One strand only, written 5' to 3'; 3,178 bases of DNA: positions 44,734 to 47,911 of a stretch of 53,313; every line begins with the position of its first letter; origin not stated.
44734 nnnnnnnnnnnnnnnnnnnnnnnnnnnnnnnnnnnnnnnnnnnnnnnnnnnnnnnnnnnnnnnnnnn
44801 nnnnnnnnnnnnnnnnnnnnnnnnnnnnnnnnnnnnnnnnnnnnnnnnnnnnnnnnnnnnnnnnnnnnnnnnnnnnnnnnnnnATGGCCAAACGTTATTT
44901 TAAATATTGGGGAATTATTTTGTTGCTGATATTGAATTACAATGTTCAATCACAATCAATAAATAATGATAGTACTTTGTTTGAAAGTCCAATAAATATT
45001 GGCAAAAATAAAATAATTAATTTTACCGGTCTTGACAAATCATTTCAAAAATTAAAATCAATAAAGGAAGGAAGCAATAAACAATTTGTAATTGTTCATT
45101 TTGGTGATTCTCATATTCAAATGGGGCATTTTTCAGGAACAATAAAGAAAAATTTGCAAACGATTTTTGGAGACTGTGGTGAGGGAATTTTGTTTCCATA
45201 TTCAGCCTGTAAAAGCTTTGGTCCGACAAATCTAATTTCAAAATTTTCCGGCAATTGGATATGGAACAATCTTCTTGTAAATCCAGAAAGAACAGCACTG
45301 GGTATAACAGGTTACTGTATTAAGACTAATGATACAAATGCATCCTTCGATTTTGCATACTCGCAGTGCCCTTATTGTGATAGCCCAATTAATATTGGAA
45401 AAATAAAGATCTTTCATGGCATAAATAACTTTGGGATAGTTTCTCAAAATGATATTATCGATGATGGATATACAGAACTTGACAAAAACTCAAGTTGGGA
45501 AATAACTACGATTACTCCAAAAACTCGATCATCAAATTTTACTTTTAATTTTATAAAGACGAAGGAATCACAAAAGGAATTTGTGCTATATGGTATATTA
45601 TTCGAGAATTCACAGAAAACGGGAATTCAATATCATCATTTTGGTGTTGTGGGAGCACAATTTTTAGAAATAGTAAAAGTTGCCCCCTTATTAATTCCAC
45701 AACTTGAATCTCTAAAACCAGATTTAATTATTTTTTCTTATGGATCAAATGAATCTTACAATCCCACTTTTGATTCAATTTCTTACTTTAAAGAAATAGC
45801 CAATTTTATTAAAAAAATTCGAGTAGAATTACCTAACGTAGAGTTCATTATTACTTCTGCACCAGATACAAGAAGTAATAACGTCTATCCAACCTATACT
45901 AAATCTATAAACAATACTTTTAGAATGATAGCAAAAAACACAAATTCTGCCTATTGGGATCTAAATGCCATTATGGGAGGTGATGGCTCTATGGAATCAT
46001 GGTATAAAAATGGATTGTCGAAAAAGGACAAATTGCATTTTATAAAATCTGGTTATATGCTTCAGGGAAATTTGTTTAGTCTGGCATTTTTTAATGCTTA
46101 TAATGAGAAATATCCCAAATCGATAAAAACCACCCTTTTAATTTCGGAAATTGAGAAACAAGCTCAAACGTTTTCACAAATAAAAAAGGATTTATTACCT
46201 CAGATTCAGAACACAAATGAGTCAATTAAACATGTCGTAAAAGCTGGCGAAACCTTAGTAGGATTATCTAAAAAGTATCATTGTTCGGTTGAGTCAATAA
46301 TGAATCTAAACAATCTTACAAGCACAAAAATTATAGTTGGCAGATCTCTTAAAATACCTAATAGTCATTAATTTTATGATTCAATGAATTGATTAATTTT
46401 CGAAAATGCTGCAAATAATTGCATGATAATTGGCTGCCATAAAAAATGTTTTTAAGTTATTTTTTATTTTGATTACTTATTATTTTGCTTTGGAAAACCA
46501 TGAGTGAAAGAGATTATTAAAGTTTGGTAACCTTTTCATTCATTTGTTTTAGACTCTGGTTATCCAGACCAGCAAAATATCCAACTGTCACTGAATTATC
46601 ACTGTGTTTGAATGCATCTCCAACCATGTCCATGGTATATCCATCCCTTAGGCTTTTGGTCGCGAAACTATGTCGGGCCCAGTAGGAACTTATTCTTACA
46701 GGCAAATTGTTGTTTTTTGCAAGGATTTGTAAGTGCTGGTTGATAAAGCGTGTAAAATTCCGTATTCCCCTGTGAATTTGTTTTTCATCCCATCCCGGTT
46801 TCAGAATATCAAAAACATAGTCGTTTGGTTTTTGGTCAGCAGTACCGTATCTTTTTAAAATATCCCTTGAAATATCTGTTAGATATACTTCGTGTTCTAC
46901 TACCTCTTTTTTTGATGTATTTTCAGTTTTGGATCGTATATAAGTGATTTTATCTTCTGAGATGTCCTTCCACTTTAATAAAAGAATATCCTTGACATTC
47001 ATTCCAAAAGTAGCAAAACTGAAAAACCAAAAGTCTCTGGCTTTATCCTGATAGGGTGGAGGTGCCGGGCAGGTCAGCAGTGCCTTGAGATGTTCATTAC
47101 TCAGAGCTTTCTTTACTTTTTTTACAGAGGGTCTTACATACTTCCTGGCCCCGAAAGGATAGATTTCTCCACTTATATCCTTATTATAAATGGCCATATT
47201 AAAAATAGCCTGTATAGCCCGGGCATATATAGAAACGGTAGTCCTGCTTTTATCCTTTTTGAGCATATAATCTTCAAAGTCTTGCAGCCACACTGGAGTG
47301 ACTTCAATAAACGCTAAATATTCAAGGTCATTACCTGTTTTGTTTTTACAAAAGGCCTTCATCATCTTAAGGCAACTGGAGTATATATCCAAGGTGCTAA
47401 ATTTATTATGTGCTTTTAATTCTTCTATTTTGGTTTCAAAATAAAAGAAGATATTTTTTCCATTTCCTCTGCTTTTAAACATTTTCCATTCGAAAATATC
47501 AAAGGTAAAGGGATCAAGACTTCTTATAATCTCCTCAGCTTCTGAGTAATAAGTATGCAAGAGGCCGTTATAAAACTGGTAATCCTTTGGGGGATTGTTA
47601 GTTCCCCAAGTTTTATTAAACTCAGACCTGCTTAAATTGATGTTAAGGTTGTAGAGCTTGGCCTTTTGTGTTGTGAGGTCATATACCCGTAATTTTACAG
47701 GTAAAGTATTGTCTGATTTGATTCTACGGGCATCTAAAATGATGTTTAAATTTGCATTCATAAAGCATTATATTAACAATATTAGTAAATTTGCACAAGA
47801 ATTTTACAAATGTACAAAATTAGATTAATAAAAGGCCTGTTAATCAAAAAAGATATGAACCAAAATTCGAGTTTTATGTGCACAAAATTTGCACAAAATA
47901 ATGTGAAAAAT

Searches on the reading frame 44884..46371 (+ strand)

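Call 60: search_protein_families(library=pfam, max_evalue=0.0001, proteins=[window:44884-46371:+])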
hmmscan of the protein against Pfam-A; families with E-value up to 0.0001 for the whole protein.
window:44884-46371:+ (495 aa): 3 families
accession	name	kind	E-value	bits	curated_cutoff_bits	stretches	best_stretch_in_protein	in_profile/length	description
PF01476.26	LysM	-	2.5e-12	47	20.9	1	450-492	1-43/43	LysM domain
PF13472.12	Lipase_GDSL_2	-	1.1e-07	33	32.9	1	247-391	32-176/178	GDSL-like Lipase/Acylhydrolase family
PF00657.28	Lipase_GDSL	-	3.3e-07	31.1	23.6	1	244-396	32-206/208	GDSL-like Lipase/Acylhydrolase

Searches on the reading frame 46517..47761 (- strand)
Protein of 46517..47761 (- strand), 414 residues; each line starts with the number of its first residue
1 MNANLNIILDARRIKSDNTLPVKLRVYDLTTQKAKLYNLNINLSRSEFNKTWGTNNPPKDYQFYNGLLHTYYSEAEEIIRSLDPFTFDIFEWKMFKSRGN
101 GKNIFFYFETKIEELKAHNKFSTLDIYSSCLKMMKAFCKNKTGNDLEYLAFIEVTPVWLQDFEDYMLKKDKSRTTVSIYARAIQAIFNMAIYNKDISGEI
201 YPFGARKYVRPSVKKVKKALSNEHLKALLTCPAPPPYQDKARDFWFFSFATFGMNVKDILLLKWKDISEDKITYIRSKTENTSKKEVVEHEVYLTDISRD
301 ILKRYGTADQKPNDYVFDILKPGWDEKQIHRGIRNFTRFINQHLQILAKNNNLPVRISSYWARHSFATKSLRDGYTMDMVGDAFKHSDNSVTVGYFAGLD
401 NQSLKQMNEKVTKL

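Call 60: search_protein_families(library=pfam, max_evalue=0.0001, proteins=[window:46517-47761:-])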
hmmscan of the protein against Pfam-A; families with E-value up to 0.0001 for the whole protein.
window:46517-47761:- (414 aa): 2 families
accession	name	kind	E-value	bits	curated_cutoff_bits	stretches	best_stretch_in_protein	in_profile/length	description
PF13102.12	Phage_int_SAM_5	-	8.9e-16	58.5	22.3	1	104-202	2-94/98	Phage integrase SAM-like domain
PF00589.27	Phage_integrase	-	1.4e-10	41.6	27.1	1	223-397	6-167/172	Phage integrase family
